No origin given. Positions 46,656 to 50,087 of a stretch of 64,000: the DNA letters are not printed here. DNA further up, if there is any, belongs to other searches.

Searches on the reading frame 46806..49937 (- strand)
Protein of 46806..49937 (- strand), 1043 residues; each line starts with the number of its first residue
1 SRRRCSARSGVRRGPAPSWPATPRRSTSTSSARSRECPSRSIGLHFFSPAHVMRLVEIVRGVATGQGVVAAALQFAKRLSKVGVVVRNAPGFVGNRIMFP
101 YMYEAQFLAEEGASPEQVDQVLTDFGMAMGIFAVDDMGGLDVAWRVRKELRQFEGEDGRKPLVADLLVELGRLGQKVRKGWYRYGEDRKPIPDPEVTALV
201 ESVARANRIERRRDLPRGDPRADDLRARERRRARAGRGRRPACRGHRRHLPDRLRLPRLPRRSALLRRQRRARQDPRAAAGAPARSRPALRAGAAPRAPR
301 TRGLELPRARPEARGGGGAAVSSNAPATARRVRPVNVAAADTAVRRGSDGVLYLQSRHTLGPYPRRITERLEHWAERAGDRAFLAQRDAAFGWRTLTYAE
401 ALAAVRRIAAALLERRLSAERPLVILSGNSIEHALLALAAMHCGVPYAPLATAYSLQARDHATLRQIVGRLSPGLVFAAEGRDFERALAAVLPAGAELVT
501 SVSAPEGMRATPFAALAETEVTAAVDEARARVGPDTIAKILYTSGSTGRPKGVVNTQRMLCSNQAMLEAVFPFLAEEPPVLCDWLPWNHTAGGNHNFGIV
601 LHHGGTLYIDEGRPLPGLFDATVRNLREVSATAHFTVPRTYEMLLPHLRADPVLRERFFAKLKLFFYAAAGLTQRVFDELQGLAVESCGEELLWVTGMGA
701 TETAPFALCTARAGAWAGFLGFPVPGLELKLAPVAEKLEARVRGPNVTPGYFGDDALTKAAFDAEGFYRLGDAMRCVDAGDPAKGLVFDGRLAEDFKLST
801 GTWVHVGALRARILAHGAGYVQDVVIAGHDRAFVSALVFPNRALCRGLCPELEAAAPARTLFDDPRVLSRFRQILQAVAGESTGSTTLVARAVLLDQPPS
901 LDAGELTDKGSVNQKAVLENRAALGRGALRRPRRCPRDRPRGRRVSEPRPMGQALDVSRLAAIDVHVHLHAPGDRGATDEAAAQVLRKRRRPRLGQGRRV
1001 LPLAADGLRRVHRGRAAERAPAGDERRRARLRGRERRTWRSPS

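Call 64: search_protein_families(library=pfam, proteins=[window:46806-49937:-], max_evalue=0.001)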
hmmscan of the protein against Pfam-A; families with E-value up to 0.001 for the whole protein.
window:46806-49937:- (1043 aa): 3 families
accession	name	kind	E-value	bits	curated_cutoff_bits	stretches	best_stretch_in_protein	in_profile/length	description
PF00501.34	AMP-binding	-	2.5e-45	155.3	29.9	1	371-752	1-384/384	AMP-binding enzyme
PF00725.27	3HCDH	-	2.4e-23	82.9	22.1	1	91-184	1-97/97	3-hydroxyacyl-CoA dehydrogenase, C-terminal domain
PF02737.24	3HCDH_N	-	3.5e-13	50.3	22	1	34-88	125-179/180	3-hydroxyacyl-CoA dehydrogenase, NAD binding domain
